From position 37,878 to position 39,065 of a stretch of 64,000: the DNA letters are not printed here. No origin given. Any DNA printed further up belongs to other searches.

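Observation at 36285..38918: Translationally coupled amidohydrolase + Coq4-family pair (copy 1 of 2) with no ubiquinone context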

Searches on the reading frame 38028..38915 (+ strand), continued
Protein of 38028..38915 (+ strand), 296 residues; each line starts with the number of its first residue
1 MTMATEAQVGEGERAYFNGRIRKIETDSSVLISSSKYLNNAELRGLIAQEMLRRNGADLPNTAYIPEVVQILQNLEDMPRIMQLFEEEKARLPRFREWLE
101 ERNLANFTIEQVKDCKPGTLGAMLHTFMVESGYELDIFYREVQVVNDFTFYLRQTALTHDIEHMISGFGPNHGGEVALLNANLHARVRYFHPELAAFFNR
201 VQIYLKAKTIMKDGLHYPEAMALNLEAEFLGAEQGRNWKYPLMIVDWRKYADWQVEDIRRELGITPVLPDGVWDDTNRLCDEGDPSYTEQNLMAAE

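Call 53: find_homologous_proteins(query=A3, max_evalue=1e-10)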
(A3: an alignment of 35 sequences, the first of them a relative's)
Query A3 (35 sequences) (278 aa, profile of the alignment): 166 proteins with E <= 1e-10 among 8000 candidates; the best 120 are listed.
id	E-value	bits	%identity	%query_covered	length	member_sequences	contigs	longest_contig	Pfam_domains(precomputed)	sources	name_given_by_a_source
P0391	1.1e-123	430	30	76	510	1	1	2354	PF05019.19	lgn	-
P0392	4.6e-122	425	30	88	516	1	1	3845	PF05019.19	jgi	-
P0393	2.5e-102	360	31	91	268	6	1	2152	-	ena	-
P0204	4.4e-102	359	36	90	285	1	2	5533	-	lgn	-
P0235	3.5e-101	356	37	90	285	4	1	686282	-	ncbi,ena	-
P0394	1.7e-100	354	40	90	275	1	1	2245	PF05019.19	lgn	-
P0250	2.1e-100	354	40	99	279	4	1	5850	PF05019.19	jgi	jgi:ubiquinone biosynthesis protein COQ4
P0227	3.6e-100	353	35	90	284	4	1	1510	-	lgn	-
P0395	3.6e-100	353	40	90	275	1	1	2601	PF05019.19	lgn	-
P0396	6.7e-100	352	30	90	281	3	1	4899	-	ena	-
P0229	1.6e-99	351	35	92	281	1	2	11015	-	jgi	-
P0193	1.7e-99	351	33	90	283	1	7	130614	-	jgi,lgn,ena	-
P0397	1.7e-99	351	39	90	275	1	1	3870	PF05019.19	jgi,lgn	jgi:ubiquinone biosynthesis protein Coq4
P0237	1.8e-99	351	35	91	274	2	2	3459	-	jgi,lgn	-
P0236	3.2e-99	350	34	90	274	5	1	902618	PF05019.19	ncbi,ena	-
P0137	3.6e-99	350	38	90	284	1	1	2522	PF05019.19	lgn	-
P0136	3.8e-99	349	38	90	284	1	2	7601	PF05019.19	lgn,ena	-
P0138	6.4e-99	349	38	90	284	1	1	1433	PF05019.19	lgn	-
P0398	6.6e-99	349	40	90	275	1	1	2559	PF05019.19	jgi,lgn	-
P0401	1.3e-98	348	41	90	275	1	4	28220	PF05019.19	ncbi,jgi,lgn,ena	ncbi:MAG: hypothetical protein RIR59_1457 [Pseudomonadota bacterium]|jgi:ubiquinone biosynthesis pro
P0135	1.9e-98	347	38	90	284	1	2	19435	PF05019.19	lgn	-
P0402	2.0e-98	347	39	90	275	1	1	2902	PF05019.19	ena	-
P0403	2.4e-98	347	38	90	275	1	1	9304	PF05019.19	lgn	-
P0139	2.7e-98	347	38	90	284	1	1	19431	PF05019.19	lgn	-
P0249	2.8e-98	347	100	100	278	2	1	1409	PF05019.19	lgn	-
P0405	3.9e-98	346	39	90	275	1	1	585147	PF05019.19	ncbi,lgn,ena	-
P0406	5.6e-98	346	39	90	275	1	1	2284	PF05019.19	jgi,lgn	jgi:ubiquinone biosynthesis protein Coq4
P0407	7.3e-98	345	31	90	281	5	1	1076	PF05019.19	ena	-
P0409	7.5e-98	345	38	90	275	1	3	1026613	PF05019.19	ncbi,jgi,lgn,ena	ncbi:MAG: Coq4 family protein [Chakrabartia godavariana]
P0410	8.9e-98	345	41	90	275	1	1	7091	PF05019.19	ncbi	-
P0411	9.7e-98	345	39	90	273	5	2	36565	PF05019.19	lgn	-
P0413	1.1e-97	345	39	90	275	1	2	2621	PF05019.19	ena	-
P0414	1.3e-97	344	39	90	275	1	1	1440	PF05019.19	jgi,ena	-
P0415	1.9e-97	344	33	90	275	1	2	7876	PF05019.19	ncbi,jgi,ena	jgi:ubiquinone biosynthesis protein Coq4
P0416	1.9e-97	344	40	90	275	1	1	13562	PF05019.19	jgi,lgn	-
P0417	2.0e-97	344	39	90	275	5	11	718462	PF05019.19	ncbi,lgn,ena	-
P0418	2.3e-97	344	38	90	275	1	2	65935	PF05019.19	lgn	-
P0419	2.7e-97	343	39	90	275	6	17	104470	PF05019.19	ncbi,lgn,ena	ncbi:MAG: Coq4 family protein [Sphingomonadaceae bacterium]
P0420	2.9e-97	343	38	90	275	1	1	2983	PF05019.19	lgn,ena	-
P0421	3.3e-97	343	39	90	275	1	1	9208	PF05019.19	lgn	-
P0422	6.1e-97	342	38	93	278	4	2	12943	PF05019.19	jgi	-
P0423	1.1e-96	341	38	90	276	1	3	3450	PF05019.19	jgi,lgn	-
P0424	1.2e-96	341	38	90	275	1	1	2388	PF05019.19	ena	-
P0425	1.4e-96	341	40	90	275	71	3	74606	PF05019.19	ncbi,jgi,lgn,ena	jgi:ubiquinone biosynthesis protein Coq4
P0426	1.4e-96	341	39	90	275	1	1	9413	PF05019.19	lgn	-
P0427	1.9e-96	341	40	90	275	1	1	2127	PF05019.19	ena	-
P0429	3.6e-96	340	38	90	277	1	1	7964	PF05019.19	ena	-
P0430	3.7e-96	340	38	90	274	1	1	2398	PF05019.19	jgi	jgi:ubiquinone biosynthesis protein COQ4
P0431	3.9e-96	340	39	90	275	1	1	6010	PF05019.19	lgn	-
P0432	4.5e-96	339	38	90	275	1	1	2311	PF05019.19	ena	-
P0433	5.8e-96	339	30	99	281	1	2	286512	PF05019.19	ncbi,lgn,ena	-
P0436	1.7e-95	337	38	90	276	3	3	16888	PF05019.19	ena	-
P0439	1.5e-94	334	39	90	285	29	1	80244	PF05019.19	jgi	jgi:ubiquinone biosynthesis protein COQ4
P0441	1.5e-94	334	80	100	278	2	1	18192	PF05019.19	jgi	-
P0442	1.9e-94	334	39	90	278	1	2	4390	PF05019.19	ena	-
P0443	2.4e-94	334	38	90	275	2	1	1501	PF05019.19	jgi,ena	jgi:ubiquinone biosynthesis protein Coq4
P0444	3.7e-94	333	44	98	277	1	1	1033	PF05019.19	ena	-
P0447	9.8e-94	332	37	90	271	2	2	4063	PF05019.19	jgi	jgi:ubiquinone biosynthesis protein COQ4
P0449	7.3e-93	329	40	85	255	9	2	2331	PF05019.19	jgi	jgi:ubiquinone biosynthesis protein Coq4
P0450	1.2e-92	328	41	97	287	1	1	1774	PF05019.19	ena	-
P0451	4.4e-92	326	77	100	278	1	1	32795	PF05019.19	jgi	jgi:ubiquinone biosynthesis protein COQ4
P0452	4.8e-92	326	67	100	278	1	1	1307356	PF05019.19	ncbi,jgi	jgi:ubiquinone biosynthesis protein COQ4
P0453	9.9e-92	325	37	85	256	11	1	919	PF05019.19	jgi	jgi:ubiquinone biosynthesis protein Coq4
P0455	2.7e-91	324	34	90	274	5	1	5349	PF05019.19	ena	-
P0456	9.6e-90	319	67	100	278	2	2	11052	PF05019.19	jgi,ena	-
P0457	1.5e-89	318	41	98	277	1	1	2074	PF05019.19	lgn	-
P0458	2.4e-89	317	28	91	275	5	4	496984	-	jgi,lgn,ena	-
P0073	1.0e-88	315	38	93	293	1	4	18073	PF05019.19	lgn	-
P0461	2.8e-88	314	37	97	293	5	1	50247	PF05019.19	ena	-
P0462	4.1e-88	313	57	98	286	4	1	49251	PF05019.19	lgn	-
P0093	9.3e-88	312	39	93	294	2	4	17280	PF05019.19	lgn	-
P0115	1.4e-87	311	37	97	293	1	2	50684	PF05019.19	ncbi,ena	-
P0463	2.0e-87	311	38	97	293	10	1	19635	PF05019.19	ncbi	-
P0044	9.8e-87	309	39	90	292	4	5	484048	PF05019.19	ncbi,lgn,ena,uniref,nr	ncbi:hypothetical protein H7F50_00470 [Novosphingobium flavum]|uniref:Ubiquinone biosynthesis protei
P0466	1.5e-86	308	39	93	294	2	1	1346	PF05019.19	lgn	-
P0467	1.6e-86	308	38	96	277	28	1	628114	PF05019.19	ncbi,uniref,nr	ncbi:Coq4 family protein [Sphingomonas sp. MMSM20]|uniref:Coq4 family protein n=1 Tax=Sphingomonas l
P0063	1.8e-86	308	38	96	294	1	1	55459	PF05019.19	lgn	-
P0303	2.1e-86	308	20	71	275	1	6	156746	-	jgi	jgi:ubiquinone biosynthesis protein COQ4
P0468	2.3e-86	308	41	96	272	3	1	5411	PF05019.19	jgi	jgi:ubiquinone biosynthesis protein Coq4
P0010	3.0e-86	307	39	93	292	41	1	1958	PF05019.19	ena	-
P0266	4.4e-86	307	37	88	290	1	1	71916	-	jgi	jgi:ubiquinone biosynthesis protein COQ4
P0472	7.6e-86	306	37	97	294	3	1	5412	PF05019.19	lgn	-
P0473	9.3e-86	306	39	93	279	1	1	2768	PF05019.19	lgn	-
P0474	1.2e-85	305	39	93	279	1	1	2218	PF05019.19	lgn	-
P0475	1.3e-85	305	39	93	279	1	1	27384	PF05019.19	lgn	-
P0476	1.5e-85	305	39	93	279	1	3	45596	PF05019.19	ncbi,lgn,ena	-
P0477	1.6e-85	305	39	93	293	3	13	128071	PF05019.19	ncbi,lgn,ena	-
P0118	1.9e-85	304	38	94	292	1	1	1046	PF05019.19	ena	-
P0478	2.5e-85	304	38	93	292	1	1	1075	PF05019.19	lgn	-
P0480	2.9e-85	304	37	93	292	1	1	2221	PF05019.19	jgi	jgi:ubiquinone biosynthesis protein COQ4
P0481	3.4e-85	304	38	94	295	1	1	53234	PF05019.19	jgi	jgi:ubiquinone biosynthesis protein COQ4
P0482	3.5e-85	304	39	93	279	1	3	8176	PF05019.19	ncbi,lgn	-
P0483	4.0e-85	303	41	96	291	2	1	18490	PF05019.19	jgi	-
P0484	4.3e-85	303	39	93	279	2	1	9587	PF05019.19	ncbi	-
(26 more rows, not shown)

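Call 54: find_encoding_contigs(protein=P0452, flank=7000, max_places=1)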
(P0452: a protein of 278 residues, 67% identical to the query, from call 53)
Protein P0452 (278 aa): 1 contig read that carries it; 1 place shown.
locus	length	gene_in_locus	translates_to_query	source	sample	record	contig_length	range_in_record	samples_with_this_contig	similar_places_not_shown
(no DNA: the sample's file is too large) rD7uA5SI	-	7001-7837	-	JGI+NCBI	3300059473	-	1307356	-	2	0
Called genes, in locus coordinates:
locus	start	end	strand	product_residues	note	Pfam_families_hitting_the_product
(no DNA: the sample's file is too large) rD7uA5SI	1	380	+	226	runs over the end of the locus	PF00765:Autoind_synth, PF13444:Acetyltransf_5, PF21926:FeeM (weak)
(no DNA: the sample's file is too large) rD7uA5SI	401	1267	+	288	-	PF05721:PhyH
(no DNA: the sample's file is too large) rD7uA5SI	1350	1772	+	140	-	PF00072:Response_reg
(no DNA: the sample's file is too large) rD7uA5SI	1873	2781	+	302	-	PF02668:TauD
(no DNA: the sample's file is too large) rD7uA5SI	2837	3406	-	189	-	PF09619:YscW, PF03724:META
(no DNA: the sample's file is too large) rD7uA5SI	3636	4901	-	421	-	PF04909:Amidohydro_2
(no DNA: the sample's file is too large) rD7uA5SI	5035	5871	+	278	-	PF05019:Coq4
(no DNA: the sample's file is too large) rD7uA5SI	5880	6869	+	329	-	PF10340:Say1_Mug180, PF20434:BD-FAE (weak), PF07859:Abhydrolase_3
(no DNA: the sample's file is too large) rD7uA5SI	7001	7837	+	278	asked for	PF05019:Coq4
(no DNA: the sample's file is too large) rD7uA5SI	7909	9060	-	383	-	PF00296:Bac_luciferase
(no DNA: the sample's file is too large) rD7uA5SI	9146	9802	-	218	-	PF19630:DUF6134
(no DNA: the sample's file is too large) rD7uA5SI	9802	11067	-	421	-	PF02353:CMAS, PF13489:Methyltransf_23, PF08241:Methyltransf_11, PF08242:Methyltransf_12, PF13649:Methyltransf_25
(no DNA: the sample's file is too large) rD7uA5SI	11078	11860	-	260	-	PF07103:DUF1365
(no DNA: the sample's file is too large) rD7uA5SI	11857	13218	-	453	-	PF01266:DAO (weak), PF01593:Amino_oxidase, PF13450:NAD_binding_8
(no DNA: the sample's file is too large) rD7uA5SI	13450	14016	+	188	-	PF04542:Sigma70_r2, PF08281:Sigma70_r4_2, PF04545:Sigma70_r4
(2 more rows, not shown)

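Call 55: find_encoding_contigs(protein=P0458, flank=7000, max_places=1)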
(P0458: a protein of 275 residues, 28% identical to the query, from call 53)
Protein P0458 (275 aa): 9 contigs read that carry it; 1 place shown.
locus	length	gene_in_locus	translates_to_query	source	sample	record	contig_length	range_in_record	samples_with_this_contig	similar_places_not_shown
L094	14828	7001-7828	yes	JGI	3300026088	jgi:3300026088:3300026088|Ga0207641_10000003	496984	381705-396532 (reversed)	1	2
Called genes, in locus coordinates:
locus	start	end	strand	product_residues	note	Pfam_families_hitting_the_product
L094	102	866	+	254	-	PF00106:adh_short, PF08659:KR, PF13561:adh_short_C2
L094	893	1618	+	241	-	-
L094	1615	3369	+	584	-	PF00890:FAD_binding_2, PF01266:DAO, PF01946:Thi4 (faint), PF03486:HI0933_like (weak), PF12831:FAD_oxidored, PF13450:NAD_binding_8 (weak)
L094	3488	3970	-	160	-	PF13936:HTH_38 (weak), PF08279:HTH_11 (faint), PF13404:HTH_AsnC-type, PF13412:HTH_24, PF13384:HTH_23 (faint), PF01037:AsnC_trans_reg, PF22482:AsnC_trans_reg_3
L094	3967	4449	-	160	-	PF13404:HTH_AsnC-type, PF13412:HTH_24, PF01037:AsnC_trans_reg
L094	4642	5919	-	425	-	PF00440:TetR_N, PF14246:TetR_C_7, PF16859:TetR_C_11 (weak)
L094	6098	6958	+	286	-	PF02668:TauD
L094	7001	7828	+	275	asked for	-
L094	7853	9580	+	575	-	PF01979:Amidohydro_1 (faint), PF07969:Amidohydro_3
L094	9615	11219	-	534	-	PF00732:GMC_oxred_N, PF05199:GMC_oxred_C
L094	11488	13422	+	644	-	PF00070:Pyr_redox (faint), PF00743:FMO-like, PF00890:FAD_binding_2 (weak), PF01266:DAO (weak), PF01494:FAD_binding_3 (weak), PF07992:Pyr_redox_2, PF13450:NAD_binding_8, PF13738:Pyr_redox_3, +2 more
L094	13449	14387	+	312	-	PF00135:COesterase, PF20434:BD-FAE, PF07859:Abhydrolase_3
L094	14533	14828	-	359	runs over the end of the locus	-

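Call 56: find_encoding_contigs(protein=P0303, flank=7000, max_places=1)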
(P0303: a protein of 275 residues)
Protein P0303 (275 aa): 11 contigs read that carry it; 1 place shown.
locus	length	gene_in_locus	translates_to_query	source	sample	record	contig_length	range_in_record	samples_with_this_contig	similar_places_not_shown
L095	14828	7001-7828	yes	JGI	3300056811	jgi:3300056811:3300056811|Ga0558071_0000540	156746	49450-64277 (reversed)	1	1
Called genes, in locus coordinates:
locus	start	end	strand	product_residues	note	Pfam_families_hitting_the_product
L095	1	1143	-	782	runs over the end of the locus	PF07715:Plug, PF00593:TonB_dep_Rec_b-barrel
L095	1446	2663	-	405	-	PF07690:MFS_1, PF00083:Sugar_tr, PF07690:MFS_1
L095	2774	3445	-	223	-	PF00440:TetR_N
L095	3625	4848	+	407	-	PF06742:DUF1214 (faint)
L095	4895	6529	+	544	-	PF00501:AMP-binding, PF13193:AMP-binding_C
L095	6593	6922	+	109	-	-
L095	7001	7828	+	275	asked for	-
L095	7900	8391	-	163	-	PF13577:SnoaL_4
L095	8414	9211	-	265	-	PF00106:adh_short, PF08659:KR, PF13561:adh_short_C2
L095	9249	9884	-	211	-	PF01522:Polysacc_deac_1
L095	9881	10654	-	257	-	PF12973:Cupin_7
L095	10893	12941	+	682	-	PF00795:CN_hydrolase, PF02540:NAD_synthase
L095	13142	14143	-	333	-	PF04909:Amidohydro_2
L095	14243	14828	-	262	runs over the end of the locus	PF11136:DUF2889 (weak)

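Call 57: find_encoding_contigs(protein=P0266, flank=7000, max_places=1)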
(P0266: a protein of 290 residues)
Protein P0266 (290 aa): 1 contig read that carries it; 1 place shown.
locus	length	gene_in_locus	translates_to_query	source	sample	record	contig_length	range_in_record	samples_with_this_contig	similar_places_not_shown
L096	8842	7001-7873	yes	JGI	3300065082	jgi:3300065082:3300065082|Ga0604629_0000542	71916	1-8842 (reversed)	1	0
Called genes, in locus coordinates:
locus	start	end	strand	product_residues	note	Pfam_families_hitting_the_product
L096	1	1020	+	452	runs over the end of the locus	PF04909:Amidohydro_2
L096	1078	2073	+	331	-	PF00296:Bac_luciferase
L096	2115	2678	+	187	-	PF13577:SnoaL_4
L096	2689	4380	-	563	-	PF00501:AMP-binding, PF13193:AMP-binding_C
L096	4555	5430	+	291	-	PF00106:adh_short, PF08659:KR, PF13561:adh_short_C2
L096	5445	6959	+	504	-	PF00171:Aldedh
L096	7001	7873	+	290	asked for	-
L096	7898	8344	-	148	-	PF01575:MaoC_dehydratas, PF13452:FAS1_DH_region (weak)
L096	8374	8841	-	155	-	?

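Call 79: search_protein_families(library=pfam, proteins=[L008:1181-2605:+, L008:2602-3384:-, L008:3381-4199:-, L008:6967-7740:+, L008:7715-9025:+, L008:9035-9997:-, L008:9915-10703:+, L008:10678-11655:+, L008:11610-12122:+, L008:12119-12862:+], max_evalue=0.0001)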
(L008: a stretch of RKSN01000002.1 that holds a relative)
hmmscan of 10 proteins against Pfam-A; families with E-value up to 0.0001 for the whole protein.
L008:1181-2605:+ (474 aa): 2 families
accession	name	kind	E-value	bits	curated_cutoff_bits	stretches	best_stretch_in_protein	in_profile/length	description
PF00753.33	Lactamase_B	-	3.6e-17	63.4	22.7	1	98-290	5-196/196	Metallo-beta-lactamase superfamily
PF14863.12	Alkyl_sulf_dimr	-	7.9e-14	52.7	26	1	331-441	5-116/139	Alkyl sulfatase dimerisation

L008:2602-3384:- (260 aa): 4 families
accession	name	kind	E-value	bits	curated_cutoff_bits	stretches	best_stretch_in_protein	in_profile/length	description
PF13561.12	adh_short_C2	-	2.2e-49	168.6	27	1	15-248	1-236/236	Enoyl-(Acyl carrier protein) reductase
PF00106.31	adh_short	-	3.8e-41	141.2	26.6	1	11-188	3-183/195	short chain dehydrogenase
PF08659.16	KR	-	4e-07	30.6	22.6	1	12-168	4-163/180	KR domain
PF01370.27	Epimerase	-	2.2e-05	24.4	20.9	0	11-216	1-204/240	NAD dependent epimerase/dehydratase family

L008:3381-4199:- (272 aa): 4 families
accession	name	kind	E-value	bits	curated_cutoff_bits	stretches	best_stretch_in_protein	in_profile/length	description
PF01381.28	HTH_3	-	2.3e-07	31.2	23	1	37-90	1-55/55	Helix-turn-helix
PF13443.12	HTH_26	-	6.1e-07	30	22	1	37-90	2-57/63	Cro/C1-type HTH DNA-binding domain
PF13560.12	HTH_31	-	2.6e-06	28.1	27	1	34-93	6-64/64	Helix-turn-helix domain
PF13384.12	HTH_23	-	3.7e-06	27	24.6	0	41-66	13-38/50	Homeodomain-like domain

L008:6967-7740:+ (257 aa): 3 families
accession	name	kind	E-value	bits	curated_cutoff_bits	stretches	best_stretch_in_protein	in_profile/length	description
PF13561.12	adh_short_C2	-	2e-50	172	27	1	21-253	6-235/236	Enoyl-(Acyl carrier protein) reductase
PF00106.31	adh_short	-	2.4e-39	135.3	26.6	1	12-204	1-191/195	short chain dehydrogenase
PF08659.16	KR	-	8.6e-05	23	22.6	0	15-178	4-165/180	KR domain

L008:7715-9025:+ (436 aa): 2 families
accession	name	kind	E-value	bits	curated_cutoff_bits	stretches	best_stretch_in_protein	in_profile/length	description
PF07690.21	MFS_1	-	2.9e-39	135.4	33.4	1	35-382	2-347/347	Major Facilitator Superfamily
PF00083.30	Sugar_tr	-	1.8e-05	24.3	22.3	1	88-210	69-196/452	Sugar (and other) transporter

L008:9035-9997:- (320 aa): 4 families
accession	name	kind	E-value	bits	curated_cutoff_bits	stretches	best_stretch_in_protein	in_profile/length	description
PF13561.12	adh_short_C2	-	4.6e-62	210.1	27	1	73-303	3-236/236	Enoyl-(Acyl carrier protein) reductase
PF00106.31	adh_short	-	1.4e-57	194.8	26.6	1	65-252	1-191/195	short chain dehydrogenase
PF08659.16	KR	-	2.9e-09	37.6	22.6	1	67-213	3-152/180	KR domain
PF23441.1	SDR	-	7.8e-06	25.9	27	1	67-247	10-198/258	SDR-like rossmann domain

L008:9915-10703:+ (262 aa): 4 families
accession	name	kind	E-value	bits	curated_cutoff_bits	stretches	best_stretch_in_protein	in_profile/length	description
PF13561.12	adh_short_C2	-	1.6e-46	159.3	27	1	23-260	1-235/236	Enoyl-(Acyl carrier protein) reductase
PF00106.31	adh_short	-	5.3e-33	114.6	26.6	1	18-207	2-192/195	short chain dehydrogenase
PF08659.16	KR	-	6.6e-12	46.1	22.6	1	17-134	1-123/180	KR domain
PF01370.27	Epimerase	-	1.9e-06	27.9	20.9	1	19-94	1-71/240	NAD dependent epimerase/dehydratase family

L008:10678-11655:+ (325 aa): 3 families
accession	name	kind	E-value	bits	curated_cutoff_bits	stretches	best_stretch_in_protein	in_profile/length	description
PF07859.19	Abhydrolase_3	-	2.6e-75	253.2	25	1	93-300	1-209/210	alpha/beta hydrolase fold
PF20434.5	BD-FAE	-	2.1e-23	83.4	26.8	1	80-185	3-111/215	BD-FAE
PF00135.34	COesterase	-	4.7e-06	26.3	27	1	81-187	91-207/515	Carboxylesterase family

L008:11610-12122:+ (170 aa): 1 family
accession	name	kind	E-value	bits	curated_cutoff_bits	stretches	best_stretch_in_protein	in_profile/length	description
PF13577.12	SnoaL_4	-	3e-19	69.7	24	1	23-143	7-126/126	SnoaL-like domain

L008:12119-12862:+ (247 aa): 5 families
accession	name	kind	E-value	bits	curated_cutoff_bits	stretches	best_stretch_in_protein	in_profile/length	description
PF13561.12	adh_short_C2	-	4.6e-67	226.5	27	1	14-240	1-236/236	Enoyl-(Acyl carrier protein) reductase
PF00106.31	adh_short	-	6.7e-49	166.5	26.6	1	8-190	1-192/195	short chain dehydrogenase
PF08659.16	KR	-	5.8e-10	39.8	22.6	1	50-153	56-155/180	KR domain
PF01370.27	Epimerase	-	6.3e-06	26.2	20.9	1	10-172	1-167/240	NAD dependent epimerase/dehydratase family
PF23441.1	SDR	-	4.6e-05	23.4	27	0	54-238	68-254/258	SDR-like rossmann domain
